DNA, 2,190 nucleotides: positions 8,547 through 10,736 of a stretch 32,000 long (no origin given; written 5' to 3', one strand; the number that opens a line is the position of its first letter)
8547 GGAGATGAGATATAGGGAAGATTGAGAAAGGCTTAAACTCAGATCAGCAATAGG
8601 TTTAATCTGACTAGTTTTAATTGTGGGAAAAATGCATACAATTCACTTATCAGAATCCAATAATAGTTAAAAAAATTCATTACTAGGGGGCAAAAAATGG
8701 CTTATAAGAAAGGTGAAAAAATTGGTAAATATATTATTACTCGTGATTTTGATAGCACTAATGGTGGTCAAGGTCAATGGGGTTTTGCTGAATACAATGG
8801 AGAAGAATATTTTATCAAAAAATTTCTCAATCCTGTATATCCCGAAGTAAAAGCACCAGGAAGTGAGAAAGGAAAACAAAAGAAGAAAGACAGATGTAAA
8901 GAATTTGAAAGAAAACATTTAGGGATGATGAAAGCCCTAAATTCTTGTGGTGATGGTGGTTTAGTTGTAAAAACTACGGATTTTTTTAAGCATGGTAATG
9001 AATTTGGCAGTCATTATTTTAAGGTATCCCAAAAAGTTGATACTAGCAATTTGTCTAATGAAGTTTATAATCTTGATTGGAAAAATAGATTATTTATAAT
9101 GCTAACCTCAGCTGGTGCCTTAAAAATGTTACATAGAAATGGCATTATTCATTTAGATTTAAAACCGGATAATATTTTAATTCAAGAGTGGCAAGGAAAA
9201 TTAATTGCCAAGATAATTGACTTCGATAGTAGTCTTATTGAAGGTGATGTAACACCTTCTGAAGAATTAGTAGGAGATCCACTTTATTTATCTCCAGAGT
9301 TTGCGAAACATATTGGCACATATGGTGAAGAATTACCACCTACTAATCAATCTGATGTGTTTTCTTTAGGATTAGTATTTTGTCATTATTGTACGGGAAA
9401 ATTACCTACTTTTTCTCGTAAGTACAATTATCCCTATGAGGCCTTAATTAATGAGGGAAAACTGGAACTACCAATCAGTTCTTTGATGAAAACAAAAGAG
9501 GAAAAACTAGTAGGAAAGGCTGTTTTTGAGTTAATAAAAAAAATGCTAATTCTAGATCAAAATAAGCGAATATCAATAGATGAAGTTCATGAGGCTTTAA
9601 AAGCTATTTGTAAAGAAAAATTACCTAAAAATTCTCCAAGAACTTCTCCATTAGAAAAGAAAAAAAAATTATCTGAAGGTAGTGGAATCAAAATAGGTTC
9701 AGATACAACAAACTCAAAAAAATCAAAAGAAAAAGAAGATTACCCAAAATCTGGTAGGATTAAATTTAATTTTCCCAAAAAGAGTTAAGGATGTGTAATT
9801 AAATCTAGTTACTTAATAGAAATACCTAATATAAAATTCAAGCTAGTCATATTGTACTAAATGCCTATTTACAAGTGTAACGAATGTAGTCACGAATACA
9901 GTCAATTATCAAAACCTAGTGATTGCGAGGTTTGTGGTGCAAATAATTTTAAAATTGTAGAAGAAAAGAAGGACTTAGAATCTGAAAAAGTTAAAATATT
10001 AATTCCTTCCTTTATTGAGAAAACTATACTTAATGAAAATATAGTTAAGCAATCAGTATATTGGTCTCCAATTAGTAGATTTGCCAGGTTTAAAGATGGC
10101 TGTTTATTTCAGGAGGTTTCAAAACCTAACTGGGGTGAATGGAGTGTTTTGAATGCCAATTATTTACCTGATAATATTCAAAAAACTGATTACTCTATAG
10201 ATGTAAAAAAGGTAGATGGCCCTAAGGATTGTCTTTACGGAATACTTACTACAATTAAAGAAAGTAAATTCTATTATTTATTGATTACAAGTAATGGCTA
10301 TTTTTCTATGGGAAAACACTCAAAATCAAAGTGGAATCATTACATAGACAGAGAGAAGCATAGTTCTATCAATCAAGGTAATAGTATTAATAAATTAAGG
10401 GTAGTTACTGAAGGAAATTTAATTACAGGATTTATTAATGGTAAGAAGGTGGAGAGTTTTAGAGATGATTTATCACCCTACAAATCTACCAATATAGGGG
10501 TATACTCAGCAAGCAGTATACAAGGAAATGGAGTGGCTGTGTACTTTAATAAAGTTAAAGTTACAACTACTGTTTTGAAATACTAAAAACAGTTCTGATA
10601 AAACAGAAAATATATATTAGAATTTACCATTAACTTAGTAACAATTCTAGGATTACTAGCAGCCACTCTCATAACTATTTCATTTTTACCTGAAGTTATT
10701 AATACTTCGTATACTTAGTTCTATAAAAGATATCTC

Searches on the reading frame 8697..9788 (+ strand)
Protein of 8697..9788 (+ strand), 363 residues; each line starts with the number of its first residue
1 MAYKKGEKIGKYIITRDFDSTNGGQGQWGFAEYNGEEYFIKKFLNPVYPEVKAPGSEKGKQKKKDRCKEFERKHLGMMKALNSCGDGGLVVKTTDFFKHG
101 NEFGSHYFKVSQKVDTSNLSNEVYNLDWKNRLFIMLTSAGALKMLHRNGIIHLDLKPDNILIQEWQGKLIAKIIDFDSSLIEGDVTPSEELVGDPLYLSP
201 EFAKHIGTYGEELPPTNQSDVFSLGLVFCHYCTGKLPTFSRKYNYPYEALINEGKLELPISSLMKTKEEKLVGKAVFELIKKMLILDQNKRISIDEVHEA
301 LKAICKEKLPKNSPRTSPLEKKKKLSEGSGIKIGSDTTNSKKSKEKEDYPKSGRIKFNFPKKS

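Call 6: search_protein_families(library=pfam, proteins=[window:8697-9788:+], max_evalue=0.01)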
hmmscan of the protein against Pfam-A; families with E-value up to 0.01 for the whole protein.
window:8697-9788:+ (363 aa): 5 families
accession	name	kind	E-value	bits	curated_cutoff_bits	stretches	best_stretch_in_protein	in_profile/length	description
PF00069.31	Pkinase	-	1.7e-26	93.6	31.7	1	78-298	49-258/263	Protein kinase domain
PF07714.23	PK_Tyr_Ser-Thr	-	6.5e-09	35.9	23.1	1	119-301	92-258/258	Protein tyrosine and serine/threonine kinase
PF14531.12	Kinase-like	-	0.0026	17.5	25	1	142-291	158-289/289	Kinase-like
PF06293.20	Kdo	-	0.0053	16.7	21.3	1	141-178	130-168/207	Lipopolysaccharide kinase (Kdo/WaaP) family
PF17667.7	Pkinase_fungal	-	0.0053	16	24.1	0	74-184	261-344/387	Fungal protein kinase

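Call 7: search_protein_families(library=ncbifam, proteins=[window:8697-9788:+], max_evalue=0.01)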
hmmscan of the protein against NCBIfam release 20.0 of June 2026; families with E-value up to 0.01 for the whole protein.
window:8697-9788:+ (363 aa): 13 families
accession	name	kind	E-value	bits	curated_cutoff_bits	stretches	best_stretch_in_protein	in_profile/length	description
NF047741.1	antiphage_MADS6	equivalog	2.2e-25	89.3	460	1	71-328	239-490/612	methylation-associated defense system protein kinase MAD6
NF033483.0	PknB_PASTA_kin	equivalog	4.4e-16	59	450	1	122-239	100-208/563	Stk1 family PASTA domain-containing Ser/Thr kinase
NF038150.1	lanthi_synth_IV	equivalog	3.3e-15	55.5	650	1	79-327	244-474/851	class IV lanthionine synthetase LanL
NF043056.1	T4SS_LegK1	equivalog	1.5e-14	53.5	550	1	112-315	171-368/516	Dot/Icm T4SS effector kinase LegK1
TIGR03903.1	TOMM_kin_cyc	equivalog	2.6e-13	48.7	705.75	1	134-235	84-186/1267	TOMM system kinase/cyclase fusion protein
NF053615.1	SerThrKinAfsKStmc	equivalog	2.1e-08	33.3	1300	1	138-238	121-213/809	protein serine/threonine kinase AfsK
NF033442.0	BREX_PglW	equivalog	6e-07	27.5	990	1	141-200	621-677/1391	BREX system serine/threonine kinase PglW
NF052427.1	StpK7MSMEG_1200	equivalog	0.00021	19.9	900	1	137-237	116-208/601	serine/threonine protein kinase StpK7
NF002475.0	PRK01723.1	equivalog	0.00032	19.8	142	1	141-181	155-192/241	3-deoxy-D-manno-octulosonic acid kinase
NF038151.1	lanthi_synth_III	equivalog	0.00041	18.8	575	1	140-185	347-389/833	class III lanthionine synthetase LanKC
NF009651.0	PRK13184.1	equivalog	0.00049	18.2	839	1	140-237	124-230/932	serine/threonine-protein kinase PknD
NF058632.1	SerThrKinPrkT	equivalog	0.0037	16.3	280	1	127-168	117-156/322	serine/threonine protein kinase PrkT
TIGR03724.2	arch_bud32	equivalog_domain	0.0084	15.6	125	0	139-176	95-128/193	KEOPS complex kinase/ATPase Bud32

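Call 27: search_protein_families(library=padloc, proteins=[window:8697-9788:+], max_evalue=0.01)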
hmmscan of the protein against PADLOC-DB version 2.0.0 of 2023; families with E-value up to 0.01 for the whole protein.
window:8697-9788:+ (363 aa): 34 families (the best 25 are shown)
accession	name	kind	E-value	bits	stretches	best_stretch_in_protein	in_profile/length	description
PDLC04138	mad6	-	2.1e-31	107.5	1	125-357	149-366/659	mads_6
PDLC04053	PD-T4-6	-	7e-20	69.7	1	111-319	88-286/311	-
PDLC03920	MkoA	-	5.5e-19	66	1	7-335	5-313/1112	-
PDLC04047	PD-T4-6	-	9.9e-19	65.6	1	124-324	106-293/327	-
PDLC04042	PD-T4-6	-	2.8e-18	64.6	1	111-312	88-280/292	-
PDLC04060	PD-T4-6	-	5e-17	60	1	122-237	101-208/486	-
PDLC04057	PD-T4-6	-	2.5e-15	54.5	1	126-346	105-314/443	-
PDLC04048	PD-T4-6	-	1e-13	49.4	1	122-237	104-211/354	-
PDLC04054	PD-T4-6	-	1e-12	46.2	1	100-317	79-286/347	-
PDLC04043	PD-T4-6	-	4.2e-12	43.9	1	133-242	119-221/452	-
PDLC04052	PD-T4-6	-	3.5e-11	41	1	140-237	124-215/496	-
PDLC04061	PD-T4-6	-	1.2e-10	39.6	1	134-237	125-222/510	-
PDLC04780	PDC-M71A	-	3.6e-10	37.8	1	123-235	137-247/352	-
PDLC04045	PD-T4-6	-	4e-10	37.2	1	61-303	76-297/350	-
PDLC04040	PD-T4-6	-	1e-09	35.7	1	139-237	112-204/547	-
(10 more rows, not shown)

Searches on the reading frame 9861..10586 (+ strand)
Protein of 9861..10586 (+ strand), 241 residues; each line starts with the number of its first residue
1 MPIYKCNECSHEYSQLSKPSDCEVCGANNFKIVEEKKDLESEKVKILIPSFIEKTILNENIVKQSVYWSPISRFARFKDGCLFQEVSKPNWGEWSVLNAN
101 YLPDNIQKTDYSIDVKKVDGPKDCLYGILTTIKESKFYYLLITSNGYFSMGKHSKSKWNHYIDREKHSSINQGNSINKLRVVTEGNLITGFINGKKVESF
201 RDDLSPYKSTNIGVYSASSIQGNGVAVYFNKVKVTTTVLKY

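Call 6: search_protein_families(library=pfam, proteins=[window:9861-10586:+], max_evalue=0.01)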
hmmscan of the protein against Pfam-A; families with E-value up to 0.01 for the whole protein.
window:9861-10586:+ (241 aa): 1 family
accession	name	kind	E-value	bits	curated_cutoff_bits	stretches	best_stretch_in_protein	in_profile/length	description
PF09723.15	Zn_ribbon_8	-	0.0012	19.2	34.4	1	1-30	1-37/41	Zinc ribbon domain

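Call 7: search_protein_families(library=ncbifam, proteins=[window:9861-10586:+], max_evalue=0.01)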
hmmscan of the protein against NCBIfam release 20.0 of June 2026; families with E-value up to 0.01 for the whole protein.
window:9861-10586:+ (241 aa): 2 families
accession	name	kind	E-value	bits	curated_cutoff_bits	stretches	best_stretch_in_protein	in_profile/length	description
NF045720.1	rubredox_RCKP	subfamily_domain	0.0003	20.3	45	1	1-29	1-29/34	RCKP-type rubredoxin-like domain-containing protein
TIGR02605.1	CxxC_CxxC_SSSS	subfamily_domain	0.0026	17.8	31.3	1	1-31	1-38/52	FmdB family zinc ribbon protein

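Call 27: search_protein_families(library=padloc, proteins=[window:9861-10586:+], max_evalue=0.01)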
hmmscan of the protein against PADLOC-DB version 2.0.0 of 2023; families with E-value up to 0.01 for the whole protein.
window:9861-10586:+ (241 aa): 0 families
